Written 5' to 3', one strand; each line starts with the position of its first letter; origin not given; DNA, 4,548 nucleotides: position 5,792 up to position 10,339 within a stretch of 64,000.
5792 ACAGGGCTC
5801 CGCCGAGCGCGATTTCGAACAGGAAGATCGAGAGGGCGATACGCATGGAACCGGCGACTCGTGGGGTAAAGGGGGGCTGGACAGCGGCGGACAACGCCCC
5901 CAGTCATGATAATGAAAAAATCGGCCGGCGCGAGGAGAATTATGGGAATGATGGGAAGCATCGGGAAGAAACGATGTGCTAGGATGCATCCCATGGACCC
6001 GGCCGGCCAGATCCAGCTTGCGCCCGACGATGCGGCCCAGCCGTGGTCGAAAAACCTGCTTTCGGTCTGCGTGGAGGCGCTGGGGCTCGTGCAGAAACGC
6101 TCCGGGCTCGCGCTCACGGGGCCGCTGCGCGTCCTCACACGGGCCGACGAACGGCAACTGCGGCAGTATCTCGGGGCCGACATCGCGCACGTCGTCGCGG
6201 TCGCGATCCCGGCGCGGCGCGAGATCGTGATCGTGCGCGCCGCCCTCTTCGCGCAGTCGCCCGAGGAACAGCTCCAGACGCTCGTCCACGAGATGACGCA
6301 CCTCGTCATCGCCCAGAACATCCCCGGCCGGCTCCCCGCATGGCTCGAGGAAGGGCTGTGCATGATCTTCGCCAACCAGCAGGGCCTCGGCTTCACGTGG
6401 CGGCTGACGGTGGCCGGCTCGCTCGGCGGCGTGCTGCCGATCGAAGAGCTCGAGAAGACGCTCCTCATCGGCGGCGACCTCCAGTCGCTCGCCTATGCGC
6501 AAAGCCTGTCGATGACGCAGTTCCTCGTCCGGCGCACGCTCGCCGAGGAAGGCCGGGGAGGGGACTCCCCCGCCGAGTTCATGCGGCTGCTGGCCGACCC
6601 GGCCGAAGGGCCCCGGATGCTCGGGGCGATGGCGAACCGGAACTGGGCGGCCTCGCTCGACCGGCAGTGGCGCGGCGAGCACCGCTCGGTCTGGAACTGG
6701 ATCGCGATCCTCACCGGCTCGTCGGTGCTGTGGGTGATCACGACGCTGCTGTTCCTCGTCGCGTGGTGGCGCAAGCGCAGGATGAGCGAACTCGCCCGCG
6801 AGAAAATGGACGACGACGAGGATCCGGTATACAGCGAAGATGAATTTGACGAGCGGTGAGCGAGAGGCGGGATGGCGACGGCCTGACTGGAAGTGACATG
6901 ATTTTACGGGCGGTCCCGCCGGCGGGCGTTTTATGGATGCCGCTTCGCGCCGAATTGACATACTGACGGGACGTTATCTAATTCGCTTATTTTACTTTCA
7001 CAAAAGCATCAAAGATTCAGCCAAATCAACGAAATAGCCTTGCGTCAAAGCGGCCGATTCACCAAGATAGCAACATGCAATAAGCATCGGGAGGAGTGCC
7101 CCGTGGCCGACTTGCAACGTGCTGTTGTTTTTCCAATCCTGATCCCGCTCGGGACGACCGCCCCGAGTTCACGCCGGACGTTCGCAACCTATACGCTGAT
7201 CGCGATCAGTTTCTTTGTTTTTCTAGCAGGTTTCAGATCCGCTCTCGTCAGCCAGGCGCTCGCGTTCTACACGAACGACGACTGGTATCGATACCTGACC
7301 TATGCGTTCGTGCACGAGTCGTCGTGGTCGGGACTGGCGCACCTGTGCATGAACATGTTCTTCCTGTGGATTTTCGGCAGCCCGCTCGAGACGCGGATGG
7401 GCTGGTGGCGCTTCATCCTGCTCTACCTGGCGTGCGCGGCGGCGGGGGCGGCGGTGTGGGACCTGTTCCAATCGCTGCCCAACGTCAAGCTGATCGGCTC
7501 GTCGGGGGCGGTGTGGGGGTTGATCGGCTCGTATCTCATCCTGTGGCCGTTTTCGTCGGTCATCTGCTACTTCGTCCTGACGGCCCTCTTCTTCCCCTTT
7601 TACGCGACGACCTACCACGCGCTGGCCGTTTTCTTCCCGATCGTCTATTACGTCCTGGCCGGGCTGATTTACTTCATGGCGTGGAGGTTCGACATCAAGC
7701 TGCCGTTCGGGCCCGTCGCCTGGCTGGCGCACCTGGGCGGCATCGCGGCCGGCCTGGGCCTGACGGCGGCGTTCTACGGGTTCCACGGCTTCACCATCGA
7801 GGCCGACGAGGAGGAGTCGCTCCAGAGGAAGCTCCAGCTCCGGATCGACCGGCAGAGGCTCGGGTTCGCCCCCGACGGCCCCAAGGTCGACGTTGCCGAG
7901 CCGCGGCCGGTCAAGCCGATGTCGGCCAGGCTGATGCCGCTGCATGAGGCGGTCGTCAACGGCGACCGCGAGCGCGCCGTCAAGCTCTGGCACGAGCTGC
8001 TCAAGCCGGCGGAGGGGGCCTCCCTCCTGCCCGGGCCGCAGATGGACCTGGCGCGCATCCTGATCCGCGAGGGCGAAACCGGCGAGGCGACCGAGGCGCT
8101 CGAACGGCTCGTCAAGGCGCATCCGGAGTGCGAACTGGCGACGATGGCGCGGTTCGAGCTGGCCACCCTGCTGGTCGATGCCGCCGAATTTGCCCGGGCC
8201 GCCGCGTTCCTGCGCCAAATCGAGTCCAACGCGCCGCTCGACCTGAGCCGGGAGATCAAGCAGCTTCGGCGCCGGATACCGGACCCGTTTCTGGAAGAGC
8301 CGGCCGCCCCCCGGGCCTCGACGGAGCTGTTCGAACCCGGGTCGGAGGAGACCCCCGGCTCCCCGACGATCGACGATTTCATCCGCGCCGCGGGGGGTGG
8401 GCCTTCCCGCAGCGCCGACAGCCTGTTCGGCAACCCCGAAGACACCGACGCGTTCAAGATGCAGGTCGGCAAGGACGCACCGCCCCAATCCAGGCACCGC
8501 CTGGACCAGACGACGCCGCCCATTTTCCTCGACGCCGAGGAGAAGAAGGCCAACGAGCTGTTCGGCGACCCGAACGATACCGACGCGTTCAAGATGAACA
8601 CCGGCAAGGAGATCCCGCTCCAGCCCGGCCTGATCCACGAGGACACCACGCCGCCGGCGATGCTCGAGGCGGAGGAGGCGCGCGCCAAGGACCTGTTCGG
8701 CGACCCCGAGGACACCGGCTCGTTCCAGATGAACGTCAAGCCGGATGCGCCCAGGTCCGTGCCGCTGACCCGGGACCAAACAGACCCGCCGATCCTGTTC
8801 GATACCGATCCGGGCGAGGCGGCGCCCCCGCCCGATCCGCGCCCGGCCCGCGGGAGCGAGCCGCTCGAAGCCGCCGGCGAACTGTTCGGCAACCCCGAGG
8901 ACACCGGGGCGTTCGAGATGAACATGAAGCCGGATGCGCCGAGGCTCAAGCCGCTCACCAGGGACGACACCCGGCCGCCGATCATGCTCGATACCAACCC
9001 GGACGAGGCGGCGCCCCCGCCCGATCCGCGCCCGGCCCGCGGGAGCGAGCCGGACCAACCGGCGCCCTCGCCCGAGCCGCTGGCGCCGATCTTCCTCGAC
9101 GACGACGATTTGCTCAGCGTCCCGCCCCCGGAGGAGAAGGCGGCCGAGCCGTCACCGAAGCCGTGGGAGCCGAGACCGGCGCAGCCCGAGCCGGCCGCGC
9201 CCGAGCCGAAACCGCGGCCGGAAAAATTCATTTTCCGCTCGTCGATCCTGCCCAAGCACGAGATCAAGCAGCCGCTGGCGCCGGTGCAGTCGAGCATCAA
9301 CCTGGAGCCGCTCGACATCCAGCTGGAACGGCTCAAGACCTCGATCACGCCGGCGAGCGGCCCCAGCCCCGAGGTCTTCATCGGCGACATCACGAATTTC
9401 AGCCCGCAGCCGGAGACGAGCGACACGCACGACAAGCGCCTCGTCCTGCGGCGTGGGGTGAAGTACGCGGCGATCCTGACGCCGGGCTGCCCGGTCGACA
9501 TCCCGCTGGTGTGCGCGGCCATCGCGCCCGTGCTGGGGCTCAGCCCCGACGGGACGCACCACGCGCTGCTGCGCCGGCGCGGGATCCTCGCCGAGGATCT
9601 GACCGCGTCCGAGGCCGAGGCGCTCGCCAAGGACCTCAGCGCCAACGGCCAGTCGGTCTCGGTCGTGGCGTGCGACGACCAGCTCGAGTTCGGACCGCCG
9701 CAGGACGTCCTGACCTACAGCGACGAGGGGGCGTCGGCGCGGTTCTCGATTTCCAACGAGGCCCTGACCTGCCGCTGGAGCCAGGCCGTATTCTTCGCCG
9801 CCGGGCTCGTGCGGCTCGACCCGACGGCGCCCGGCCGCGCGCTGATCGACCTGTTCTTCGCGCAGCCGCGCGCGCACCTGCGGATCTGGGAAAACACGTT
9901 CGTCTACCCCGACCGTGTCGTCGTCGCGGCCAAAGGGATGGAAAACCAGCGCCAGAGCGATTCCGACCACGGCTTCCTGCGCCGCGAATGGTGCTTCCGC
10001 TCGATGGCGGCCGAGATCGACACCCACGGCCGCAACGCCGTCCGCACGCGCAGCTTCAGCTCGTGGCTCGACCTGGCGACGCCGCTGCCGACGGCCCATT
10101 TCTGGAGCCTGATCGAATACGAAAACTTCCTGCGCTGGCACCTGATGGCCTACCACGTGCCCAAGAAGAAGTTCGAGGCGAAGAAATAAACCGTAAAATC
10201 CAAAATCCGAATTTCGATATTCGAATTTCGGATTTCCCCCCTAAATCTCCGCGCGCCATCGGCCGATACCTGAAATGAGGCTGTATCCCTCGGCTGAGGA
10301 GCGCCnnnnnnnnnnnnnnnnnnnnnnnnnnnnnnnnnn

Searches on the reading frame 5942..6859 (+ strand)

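Call 55: search_protein_families(library=pfam, proteins=[window:5942-6859:+], max_evalue=0.0001)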
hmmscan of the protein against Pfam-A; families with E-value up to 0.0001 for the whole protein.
window:5942-6859:+ (305 aa): 1 family
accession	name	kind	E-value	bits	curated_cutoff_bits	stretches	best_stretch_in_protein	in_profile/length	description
PF13485.12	Peptidase_MA_2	-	8.5e-09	35.9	32.4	1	50-197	9-156/201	Peptidase MA superfamily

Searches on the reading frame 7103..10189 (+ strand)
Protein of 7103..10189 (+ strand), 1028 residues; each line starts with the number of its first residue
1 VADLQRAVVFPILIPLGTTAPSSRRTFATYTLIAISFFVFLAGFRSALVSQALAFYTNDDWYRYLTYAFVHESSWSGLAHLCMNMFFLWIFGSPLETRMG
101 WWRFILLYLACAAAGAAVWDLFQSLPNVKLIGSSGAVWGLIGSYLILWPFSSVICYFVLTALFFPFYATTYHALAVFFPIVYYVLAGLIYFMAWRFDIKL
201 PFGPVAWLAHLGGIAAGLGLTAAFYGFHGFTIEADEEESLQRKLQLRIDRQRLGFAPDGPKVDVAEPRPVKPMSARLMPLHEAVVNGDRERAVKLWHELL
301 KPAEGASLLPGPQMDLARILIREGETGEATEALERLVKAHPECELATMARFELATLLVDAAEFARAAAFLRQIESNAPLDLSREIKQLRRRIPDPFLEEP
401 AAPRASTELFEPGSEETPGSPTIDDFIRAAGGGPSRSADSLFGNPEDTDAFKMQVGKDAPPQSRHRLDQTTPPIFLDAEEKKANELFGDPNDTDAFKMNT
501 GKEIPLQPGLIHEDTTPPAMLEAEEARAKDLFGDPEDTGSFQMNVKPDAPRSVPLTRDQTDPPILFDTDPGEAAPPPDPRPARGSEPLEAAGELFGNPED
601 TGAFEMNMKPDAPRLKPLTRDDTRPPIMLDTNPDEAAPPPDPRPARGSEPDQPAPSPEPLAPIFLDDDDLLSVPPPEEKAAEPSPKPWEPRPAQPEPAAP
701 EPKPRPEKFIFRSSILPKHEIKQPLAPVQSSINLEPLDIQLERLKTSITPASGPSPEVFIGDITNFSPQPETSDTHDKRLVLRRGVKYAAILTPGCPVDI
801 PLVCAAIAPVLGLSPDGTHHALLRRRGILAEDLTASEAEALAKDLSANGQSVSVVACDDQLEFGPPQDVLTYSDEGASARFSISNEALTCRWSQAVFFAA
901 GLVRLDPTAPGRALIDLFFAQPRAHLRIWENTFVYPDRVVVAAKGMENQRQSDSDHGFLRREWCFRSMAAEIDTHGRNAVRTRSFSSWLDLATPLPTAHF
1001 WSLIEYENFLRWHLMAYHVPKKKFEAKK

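Call 55: search_protein_families(library=pfam, proteins=[window:7103-10189:+], max_evalue=0.0001)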
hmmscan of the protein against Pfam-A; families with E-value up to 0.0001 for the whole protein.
window:7103-10189:+ (1028 aa): 3 families
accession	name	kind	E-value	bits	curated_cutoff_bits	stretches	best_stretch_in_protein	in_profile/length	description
PF01694.28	Rhomboid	-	6.1e-23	82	22.6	1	59-224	2-140/143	Rhomboid domain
PF13428.12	TPR_14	-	1.6e-05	25.6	23.5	0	313-348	4-39/44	Tetratricopeptide repeat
PF13432.12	TPR_16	-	2.5e-05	25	32.7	0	315-378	2-62/65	Tetratricopeptide repeat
